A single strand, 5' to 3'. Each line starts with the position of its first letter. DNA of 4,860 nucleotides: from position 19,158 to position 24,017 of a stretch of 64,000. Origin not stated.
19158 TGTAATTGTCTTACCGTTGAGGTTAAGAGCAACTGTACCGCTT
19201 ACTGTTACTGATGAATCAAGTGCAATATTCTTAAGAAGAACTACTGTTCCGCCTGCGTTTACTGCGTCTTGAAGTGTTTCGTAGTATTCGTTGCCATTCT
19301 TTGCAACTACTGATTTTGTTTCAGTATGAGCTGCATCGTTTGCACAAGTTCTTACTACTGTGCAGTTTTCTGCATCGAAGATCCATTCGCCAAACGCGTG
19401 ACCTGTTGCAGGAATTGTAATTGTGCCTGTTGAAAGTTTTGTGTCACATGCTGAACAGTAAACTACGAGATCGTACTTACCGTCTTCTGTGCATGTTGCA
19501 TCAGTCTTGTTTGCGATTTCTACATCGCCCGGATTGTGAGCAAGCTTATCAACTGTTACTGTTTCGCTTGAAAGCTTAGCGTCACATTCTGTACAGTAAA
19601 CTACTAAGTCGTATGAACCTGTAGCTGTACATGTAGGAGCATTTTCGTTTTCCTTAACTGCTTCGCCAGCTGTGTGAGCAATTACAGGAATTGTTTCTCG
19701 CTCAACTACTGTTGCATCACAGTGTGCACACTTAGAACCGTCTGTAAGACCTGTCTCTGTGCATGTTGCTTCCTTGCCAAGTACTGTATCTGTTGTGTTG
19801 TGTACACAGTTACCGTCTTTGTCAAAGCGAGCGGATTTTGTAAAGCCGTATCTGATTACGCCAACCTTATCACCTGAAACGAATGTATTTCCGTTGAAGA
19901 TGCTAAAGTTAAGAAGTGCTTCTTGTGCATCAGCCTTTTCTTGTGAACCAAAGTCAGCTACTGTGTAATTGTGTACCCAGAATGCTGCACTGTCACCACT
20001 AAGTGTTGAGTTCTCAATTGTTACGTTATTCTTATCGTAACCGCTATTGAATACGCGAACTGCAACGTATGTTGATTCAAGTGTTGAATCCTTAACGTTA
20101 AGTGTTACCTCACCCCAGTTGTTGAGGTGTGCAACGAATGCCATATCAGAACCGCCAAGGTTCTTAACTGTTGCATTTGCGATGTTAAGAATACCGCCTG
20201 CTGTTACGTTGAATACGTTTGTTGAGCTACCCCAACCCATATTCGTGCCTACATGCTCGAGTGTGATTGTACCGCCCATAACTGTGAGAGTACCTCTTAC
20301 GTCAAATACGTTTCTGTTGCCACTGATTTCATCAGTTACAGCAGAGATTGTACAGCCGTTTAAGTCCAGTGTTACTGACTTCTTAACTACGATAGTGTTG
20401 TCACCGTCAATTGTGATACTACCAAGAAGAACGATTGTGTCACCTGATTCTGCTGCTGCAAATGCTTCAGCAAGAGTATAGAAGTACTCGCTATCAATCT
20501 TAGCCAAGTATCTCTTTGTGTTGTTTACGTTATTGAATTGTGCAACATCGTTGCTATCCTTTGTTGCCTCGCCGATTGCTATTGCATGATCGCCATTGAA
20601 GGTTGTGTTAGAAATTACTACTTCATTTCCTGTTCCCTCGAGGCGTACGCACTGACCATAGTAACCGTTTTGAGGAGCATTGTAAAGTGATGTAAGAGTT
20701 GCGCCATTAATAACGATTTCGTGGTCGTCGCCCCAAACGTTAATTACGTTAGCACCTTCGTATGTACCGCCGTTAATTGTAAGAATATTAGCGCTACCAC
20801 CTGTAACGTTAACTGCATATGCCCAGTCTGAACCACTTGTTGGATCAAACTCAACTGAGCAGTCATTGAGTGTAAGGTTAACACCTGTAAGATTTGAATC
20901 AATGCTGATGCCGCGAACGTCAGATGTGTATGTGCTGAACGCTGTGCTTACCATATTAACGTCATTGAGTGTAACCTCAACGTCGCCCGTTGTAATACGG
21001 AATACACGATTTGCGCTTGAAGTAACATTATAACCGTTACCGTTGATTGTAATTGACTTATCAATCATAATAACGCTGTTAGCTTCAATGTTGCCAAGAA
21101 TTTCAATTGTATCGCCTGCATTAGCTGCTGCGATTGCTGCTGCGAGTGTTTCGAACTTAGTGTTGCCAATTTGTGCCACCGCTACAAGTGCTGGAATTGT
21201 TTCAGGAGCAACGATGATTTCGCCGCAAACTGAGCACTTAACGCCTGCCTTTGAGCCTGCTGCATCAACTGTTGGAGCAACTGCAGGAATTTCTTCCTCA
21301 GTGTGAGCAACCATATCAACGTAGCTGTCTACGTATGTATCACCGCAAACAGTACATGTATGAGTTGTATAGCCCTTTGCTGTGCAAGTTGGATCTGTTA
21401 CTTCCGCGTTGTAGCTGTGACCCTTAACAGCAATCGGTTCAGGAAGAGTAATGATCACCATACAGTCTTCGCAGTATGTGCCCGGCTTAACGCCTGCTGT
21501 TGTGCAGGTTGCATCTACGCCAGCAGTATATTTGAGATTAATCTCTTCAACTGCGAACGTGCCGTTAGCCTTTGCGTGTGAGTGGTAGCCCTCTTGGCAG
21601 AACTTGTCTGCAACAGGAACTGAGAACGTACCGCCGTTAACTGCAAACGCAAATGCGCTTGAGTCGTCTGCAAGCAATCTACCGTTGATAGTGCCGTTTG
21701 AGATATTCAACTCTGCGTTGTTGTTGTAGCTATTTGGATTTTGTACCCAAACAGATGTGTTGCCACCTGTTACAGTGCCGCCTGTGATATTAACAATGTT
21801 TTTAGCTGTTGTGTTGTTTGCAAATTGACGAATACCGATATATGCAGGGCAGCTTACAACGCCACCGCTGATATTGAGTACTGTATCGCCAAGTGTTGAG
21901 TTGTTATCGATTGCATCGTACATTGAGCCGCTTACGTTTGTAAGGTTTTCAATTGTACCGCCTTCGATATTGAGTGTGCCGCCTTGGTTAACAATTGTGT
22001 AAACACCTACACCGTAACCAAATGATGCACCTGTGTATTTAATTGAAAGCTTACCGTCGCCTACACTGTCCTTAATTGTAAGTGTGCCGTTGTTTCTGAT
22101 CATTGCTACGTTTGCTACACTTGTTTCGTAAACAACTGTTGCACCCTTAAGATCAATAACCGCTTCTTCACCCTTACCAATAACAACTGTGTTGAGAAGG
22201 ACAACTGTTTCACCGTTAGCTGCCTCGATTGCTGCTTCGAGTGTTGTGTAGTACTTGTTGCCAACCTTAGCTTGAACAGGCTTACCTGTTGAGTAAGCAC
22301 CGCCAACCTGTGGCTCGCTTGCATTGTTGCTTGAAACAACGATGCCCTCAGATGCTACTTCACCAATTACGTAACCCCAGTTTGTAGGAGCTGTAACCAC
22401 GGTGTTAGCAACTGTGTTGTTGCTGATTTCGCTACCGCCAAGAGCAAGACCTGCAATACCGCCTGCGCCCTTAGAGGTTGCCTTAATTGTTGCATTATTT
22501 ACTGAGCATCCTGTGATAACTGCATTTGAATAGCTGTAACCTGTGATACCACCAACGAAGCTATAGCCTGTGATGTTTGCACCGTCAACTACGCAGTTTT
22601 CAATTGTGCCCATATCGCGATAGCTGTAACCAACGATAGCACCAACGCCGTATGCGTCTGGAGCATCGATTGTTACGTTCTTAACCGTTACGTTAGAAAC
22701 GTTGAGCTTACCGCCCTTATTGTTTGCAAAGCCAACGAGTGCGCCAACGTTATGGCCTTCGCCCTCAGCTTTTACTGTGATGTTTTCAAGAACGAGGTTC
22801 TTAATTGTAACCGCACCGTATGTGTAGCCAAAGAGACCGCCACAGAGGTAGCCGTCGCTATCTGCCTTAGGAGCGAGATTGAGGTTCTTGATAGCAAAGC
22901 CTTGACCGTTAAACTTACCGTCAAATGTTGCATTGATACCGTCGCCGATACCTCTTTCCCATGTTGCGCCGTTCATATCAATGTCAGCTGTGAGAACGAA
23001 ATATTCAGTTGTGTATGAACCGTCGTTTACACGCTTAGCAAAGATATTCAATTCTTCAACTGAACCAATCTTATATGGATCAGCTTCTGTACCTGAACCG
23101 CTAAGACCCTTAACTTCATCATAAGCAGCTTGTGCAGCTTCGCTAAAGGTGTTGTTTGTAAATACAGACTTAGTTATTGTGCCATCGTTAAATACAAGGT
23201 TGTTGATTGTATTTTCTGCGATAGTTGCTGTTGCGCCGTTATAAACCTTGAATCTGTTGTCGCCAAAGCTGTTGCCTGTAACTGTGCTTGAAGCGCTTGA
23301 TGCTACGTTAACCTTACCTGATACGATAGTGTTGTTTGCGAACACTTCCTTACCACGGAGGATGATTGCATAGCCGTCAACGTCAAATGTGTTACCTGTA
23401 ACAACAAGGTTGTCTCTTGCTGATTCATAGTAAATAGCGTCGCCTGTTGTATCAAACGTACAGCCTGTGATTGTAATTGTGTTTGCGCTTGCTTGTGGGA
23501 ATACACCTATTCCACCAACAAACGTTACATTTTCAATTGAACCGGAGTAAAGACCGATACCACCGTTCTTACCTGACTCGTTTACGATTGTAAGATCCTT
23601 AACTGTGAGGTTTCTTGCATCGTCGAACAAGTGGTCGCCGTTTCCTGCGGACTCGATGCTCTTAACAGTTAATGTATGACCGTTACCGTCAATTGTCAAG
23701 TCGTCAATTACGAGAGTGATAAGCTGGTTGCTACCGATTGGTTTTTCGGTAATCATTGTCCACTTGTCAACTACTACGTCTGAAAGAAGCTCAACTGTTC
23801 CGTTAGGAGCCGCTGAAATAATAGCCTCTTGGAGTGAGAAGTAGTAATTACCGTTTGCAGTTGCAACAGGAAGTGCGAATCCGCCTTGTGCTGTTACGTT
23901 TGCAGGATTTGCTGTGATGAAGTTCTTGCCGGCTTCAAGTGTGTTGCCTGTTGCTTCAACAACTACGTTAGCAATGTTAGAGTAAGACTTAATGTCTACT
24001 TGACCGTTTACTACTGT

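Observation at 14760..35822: Uninterrupted 21-kb gene encoding a 7,020-aa secreted modular protein with no recognisable anchor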

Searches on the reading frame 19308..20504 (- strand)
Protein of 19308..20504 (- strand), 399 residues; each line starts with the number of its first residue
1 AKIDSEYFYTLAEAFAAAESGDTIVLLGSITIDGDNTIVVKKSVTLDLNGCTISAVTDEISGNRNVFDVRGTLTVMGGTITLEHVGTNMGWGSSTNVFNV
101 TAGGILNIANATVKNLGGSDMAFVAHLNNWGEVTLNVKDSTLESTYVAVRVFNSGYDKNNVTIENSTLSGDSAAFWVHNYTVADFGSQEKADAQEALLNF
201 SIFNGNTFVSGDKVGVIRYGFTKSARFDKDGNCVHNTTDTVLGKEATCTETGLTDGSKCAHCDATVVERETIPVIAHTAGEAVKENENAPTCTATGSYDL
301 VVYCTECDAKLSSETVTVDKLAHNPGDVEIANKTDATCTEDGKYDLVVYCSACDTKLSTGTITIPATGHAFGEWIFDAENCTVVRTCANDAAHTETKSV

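Call 76: search_protein_families(library=pfam, proteins=[window:19308-20504:-], max_evalue=1)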
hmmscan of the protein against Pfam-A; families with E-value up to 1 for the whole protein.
window:19308-20504:- (399 aa): 7 families
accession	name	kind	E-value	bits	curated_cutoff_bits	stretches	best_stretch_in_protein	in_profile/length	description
PF13248.11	Zn_ribbon_3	-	0.034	14.1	27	0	348-361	3-16/26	zinc-ribbon domain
PF06750.18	A24_N_bact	-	0.064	13.8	23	1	254-277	25-48/84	Bacterial Peptidase A24 N-terminal domain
PF19459.4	DUF5996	-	0.092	12.3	25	1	120-193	27-102/296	Family of unknown function (DUF5996)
PF24292.1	DUF7479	-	0.15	12.6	27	0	349-381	4-36/60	Domain of unknown function (DUF7479)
PF07191.17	Zn_ribbon_6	-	0.17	12.3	25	0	258-312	2-40/67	Double zinc ribbon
PF18608.7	XAF1_C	-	0.44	10.6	25.8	0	337-357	6-27/54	XIAP-associated factor 1 C-terminal domain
PF00643.29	zf-B_box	-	0.72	10.5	24.1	0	289-310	3-24/42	B-box zinc finger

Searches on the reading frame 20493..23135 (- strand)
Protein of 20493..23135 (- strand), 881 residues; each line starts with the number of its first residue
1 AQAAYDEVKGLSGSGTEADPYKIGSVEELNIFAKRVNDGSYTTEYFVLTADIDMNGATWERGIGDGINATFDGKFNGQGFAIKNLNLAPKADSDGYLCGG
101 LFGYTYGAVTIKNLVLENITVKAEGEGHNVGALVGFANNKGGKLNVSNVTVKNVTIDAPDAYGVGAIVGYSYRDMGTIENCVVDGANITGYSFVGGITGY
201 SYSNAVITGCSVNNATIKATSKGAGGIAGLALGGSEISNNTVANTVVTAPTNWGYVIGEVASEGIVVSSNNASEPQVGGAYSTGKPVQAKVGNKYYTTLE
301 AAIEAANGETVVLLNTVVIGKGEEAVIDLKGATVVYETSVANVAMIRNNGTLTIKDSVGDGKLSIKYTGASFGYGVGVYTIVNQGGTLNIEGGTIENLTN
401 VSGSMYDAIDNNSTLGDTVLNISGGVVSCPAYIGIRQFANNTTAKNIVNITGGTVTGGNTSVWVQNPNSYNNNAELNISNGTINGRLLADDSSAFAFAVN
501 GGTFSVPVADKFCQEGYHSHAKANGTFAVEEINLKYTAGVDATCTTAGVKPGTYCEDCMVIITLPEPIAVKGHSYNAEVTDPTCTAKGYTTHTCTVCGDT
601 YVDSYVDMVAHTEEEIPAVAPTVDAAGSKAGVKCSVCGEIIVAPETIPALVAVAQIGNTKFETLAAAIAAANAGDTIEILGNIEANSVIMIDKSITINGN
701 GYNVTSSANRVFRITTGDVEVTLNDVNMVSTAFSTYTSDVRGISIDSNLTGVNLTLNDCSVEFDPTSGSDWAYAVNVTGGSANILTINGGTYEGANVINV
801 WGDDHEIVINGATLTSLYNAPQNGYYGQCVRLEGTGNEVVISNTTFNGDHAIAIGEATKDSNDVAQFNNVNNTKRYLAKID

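Call 36: find_homologous_proteins(query=window:20493-23135:-, max_evalue=0.00001)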
Query window:20493-23135:- (881 aa): 174 proteins with E <= 0.00001 among 8000 candidates; the best 120 are listed.
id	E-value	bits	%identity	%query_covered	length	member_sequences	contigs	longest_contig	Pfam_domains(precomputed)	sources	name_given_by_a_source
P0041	1.1e-155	538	55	60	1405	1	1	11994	-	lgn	-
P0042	2.2e-155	537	61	54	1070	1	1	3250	PF07581.18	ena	-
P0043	1.2e-143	498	47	45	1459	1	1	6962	-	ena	-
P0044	4.6e-143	496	50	62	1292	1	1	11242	-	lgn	-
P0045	1.1e-139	485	47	68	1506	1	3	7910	PF07581.18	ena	-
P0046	2.4e-135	471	51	59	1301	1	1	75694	-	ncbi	-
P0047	3.0e-113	398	46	55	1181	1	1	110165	-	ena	-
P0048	2.4e-111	392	48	55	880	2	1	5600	-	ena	-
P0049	9.6e-110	386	56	36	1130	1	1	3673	PF00404.25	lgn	-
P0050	1.0e-104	370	43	59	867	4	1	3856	-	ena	-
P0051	1.1e-102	363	46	55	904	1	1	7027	-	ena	-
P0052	3.8e-99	351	61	28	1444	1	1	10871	-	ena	-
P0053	1.9e-98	349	39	53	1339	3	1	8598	-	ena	-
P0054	8.4e-97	343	52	41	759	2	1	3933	-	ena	-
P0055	1.1e-92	330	37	54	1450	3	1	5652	PF05342.20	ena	-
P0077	4.2e-40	156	34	56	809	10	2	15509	PF07581.18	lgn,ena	-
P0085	1.4e-36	144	31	27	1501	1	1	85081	PF05342.20,PF07581.18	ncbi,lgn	-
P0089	1.0e-31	128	33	30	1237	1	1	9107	PF05342.20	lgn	-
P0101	1.9e-26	111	32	25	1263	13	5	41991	PF05342.20,PF20200.5,PF07581.18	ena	-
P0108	1.0e-24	105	32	29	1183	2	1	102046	PF05342.20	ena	-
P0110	1.3e-24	105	37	25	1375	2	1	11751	PF13715.13,PF08308.18,PF07581.18,PF13620.13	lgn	-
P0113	1.4e-23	101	32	25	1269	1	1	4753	PF05342.20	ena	-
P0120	1.4e-21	95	30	31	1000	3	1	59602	PF07581.18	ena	-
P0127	4.7e-19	86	32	26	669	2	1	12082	PF07581.18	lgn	-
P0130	3.4e-18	83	33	23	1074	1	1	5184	PF05342.20,PF20200.5,PF07581.18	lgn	-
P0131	6.2e-18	83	31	28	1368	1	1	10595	PF05342.20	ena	-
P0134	3.1e-17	80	33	22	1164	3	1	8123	PF05342.20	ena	-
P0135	4.5e-17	80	38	12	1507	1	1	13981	PF07581.18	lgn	-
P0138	3.3e-16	77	29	38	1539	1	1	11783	PF09479.17,PF07581.18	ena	-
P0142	4.8e-15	73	29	26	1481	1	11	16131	PF07581.18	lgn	-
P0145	1.3e-14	71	33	24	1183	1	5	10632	PF05342.20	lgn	-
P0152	3.0e-13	67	33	25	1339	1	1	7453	PF05342.20,PF18962.8,PF07581.18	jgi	jgi:hypothetical protein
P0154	4.2e-13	67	34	25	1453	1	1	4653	PF05342.20,PF07581.18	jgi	jgi:hypothetical protein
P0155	6.7e-13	66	32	25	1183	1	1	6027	PF05342.20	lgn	-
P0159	2.7e-12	64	37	25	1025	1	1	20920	PF09479.17,PF05342.20,PF18998.7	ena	-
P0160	3.6e-12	63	32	25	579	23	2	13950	PF07581.18,PF16378.11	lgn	-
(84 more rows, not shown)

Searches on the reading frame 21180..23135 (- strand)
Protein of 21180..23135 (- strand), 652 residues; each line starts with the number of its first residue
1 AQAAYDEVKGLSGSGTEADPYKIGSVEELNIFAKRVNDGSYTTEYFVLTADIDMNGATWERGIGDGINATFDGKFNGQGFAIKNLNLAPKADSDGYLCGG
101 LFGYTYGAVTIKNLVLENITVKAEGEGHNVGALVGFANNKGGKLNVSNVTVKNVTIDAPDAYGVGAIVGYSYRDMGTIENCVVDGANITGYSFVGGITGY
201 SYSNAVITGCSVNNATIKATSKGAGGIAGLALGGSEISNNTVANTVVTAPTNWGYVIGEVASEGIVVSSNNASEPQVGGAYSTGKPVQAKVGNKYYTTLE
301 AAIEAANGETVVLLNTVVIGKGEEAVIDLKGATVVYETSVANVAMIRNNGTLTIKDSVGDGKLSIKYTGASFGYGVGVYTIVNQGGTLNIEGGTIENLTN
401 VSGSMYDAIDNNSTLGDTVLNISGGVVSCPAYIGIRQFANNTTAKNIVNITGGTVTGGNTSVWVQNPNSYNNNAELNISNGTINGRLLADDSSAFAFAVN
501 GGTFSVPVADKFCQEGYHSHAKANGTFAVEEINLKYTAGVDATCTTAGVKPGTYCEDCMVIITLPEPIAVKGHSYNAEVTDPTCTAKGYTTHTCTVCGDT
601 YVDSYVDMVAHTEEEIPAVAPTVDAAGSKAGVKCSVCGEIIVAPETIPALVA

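Call 49: predict_structure(alignment_id=A2)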
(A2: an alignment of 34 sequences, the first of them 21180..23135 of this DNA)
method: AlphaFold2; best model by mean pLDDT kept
length: 652 residues; sequences in the alignment: 34
mean_pLDDT: 84.0   pTM: 0.77
mean pLDDT of the five models: 84.0, 83.9, 83.5, 82.8, 82.3
residues with pLDDT >= 90: 471; 70-90: 53; 50-70: 12; < 50: 116
segments of 3 or more residues with pLDDT < 50: 536-594, 598-652
pLDDT, mean of each block of 10 residues (from residue 1): 59 94 96 93 93 95 91 98 97 92 96 98 94 96 97 98 98 95 99 98 96 98 97 96 98 97 96 97 95 96 94 97 97 97 97 96 97 91 98 98 95 95 98 95 95 97 90 94 94 86 93 89 92 59 40 43 36 30 34 47 36 32 30 31 32 31
secondary structure, 60 per line:
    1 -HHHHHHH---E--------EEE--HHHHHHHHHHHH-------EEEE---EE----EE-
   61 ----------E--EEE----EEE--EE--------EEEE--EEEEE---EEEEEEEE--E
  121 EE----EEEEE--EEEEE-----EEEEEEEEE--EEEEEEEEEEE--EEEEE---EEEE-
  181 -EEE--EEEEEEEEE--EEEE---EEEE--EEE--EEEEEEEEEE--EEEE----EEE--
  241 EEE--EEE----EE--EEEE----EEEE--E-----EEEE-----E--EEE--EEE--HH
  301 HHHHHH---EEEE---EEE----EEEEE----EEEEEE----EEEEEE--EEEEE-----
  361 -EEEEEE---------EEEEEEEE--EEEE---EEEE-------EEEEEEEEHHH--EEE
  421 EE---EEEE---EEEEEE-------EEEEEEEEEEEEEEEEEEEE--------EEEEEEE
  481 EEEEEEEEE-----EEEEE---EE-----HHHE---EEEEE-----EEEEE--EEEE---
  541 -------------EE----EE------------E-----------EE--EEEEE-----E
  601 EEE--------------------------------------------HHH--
elements in order: H2-8 E21-23 H26-37 E45-48 E74-76 E81-83 E96-99 E102-106 E110-117 E120-122 E127-131 E134-138 E144-152 E155-165 E168-172 E176-179 E182-184 E187-195 E198-201 E205-208 E211-213 E216-225 E228-231 E236-238 E241-243 E246-248 E257-260 E265-268 E277-280 E289-291 E294-296 H299-306 E310-313 E317-319 E324-328 E333-338 E343-348 E351-355 E362-367 E377-384 E387-390 E394-397 E405-412 E418-422 E426-429 E433-438 E446-465 E474-489 E495-499 E517-521 E527-531 E534-537 E590-594 E600-603

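Call 52: fold_search(model_id=the predicted structure, library=pdb)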
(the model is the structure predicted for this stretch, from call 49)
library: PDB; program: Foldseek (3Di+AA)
matches with E <= 10: 256; with E <= 0.001: 5
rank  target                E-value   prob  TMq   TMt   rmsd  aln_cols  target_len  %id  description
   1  3n6z                  1.9e-06  1.00  0.31  0.57   5.7       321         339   21  Crystal structure of a putative immunoglobulin A1 protease (BACOVA_03286) from Bacteroides ovatus at 1.30 A resolution (released 2010-07-21)
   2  7koh_D                2.6e-04  0.63  0.15  0.16  18.2       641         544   12  Crystal structure of antigen 43 from Escherichia coli EDL933 (released 2022-03-09)
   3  7koh_C                5.5e-04  0.57  0.15  0.16  18.4       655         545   11  Crystal structure of antigen 43 from Escherichia coli EDL933 (released 2022-03-09)
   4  7c7d_A                6.6e-04  0.85  0.14  0.16  18.4       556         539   12  Crystal structure of the catalytic unit of thermostable GH87 alpha-1,3-glucanase from Streptomyces thermodiastaticus s (released 2020-11-11)
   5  8jhh_A                9.1e-04  0.75  0.17  0.16  25.2       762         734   11  Glycoside hydrolase family 55 endo-beta-1,3-glucanase from Microdochium nivale (released 2024-04-03)
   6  5lw3                  1.3e-03  0.93  0.16  0.24  16.7       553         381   11  Azotobacter vinelandii Mannuronan C-5 epimerase AlgE6 A-module (released 2017-10-25)
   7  8bwk_D                1.8e-03  0.25  0.12  0.11  24.0       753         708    9  Metagenomic derived PL6 alginate lyase (released 2023-12-20)
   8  6nw9_C                2.5e-03  0.44  0.13  0.13  16.4       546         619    9  CRYSTAL STRUCTURE OF A TAILSPIKE PROTEIN 3 (TSP3, ORF212) FROM ESCHERICHIA COLI O157:H7 BACTERIOPHAGE CBA120 (released 2019-06-05)
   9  7ukj_C                3.4e-03  0.44  0.13  0.14  16.3       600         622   11  In situ cryo-EM structure of bacteriophage Sf6 portal:gp7 complex at 2.7A resolution (released 2022-12-21)
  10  7o77                  3.4e-03  0.18  0.10  0.10  25.1       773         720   11  Structure of the PL6 family alginate lyase Patl3640 from Pseudoalteromonas atlantica T6c (released 2021-07-28)
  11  5nxk_C                3.8e-03  0.57  0.12  0.22  21.3       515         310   12  L. reuteri 53608 SRRP (released 2018-03-21)
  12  5w6f_A                3.8e-03  0.33  0.11  0.11  18.5       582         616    8  Crystal structure of Bacteriophage CBA120 tailspike protein 3 (TSP3, orf212) (released 2018-10-24)
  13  9beh_A                4.5e-03  0.44  0.15  0.16  21.2       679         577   10  Structure of GH110A in complex with galactose-6-sulfate (released 2025-08-27)
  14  6nw9_B                5.4e-03  0.44  0.14  0.15  16.1       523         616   10  CRYSTAL STRUCTURE OF A TAILSPIKE PROTEIN 3 (TSP3, ORF212) FROM ESCHERICHIA COLI O157:H7 BACTERIOPHAGE CBA120 (released 2019-06-05)
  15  4kh3                  9.0e-03  0.30  0.15  0.18  16.4       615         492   10  Structure of a bacterial self-associating protein (released 2014-01-15)
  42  1ofm_A                4.3e-02  0.35  0.16  0.20  26.9       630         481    8  CRYSTAL STRUCTURE OF CHONDROITINASE B COMPLEXED TO CHONDROITIN 4-SULFATE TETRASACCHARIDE (released 2004-04-19)
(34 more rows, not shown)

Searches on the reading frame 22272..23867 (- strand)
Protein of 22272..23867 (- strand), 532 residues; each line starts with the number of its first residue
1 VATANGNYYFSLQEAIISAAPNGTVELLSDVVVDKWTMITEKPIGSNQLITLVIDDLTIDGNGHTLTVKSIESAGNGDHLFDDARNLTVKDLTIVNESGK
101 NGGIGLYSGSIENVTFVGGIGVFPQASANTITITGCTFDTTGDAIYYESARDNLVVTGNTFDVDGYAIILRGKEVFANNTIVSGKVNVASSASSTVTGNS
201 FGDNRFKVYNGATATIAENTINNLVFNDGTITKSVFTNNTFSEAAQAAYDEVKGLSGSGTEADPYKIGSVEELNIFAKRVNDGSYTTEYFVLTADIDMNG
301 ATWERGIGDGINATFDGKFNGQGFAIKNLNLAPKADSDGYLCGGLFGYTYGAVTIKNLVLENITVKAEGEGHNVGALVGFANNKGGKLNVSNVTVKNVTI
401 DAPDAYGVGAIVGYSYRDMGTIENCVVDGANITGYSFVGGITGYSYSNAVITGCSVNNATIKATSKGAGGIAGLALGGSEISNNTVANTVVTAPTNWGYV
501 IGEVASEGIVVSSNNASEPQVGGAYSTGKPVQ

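Call 76: search_protein_families(library=pfam, proteins=[window:22272-23867:-], max_evalue=1)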
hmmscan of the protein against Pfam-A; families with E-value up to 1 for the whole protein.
window:22272-23867:- (532 aa): 3 families
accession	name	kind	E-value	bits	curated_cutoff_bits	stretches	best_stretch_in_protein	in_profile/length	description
PF20585.4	Pectate_lyase_5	-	7.5e-05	23.3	24.3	2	286-411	18-97/126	Putative pectate lyase-like adhesive domain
PF07581.17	Glug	-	0.00037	21.2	20.5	2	405-433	2-28/28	The GLUG motif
PF01696.23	Adeno_E1B_55K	-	0.084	12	24.5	1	112-201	151-238/387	Adenovirus EB1 55K protein / large t-antigen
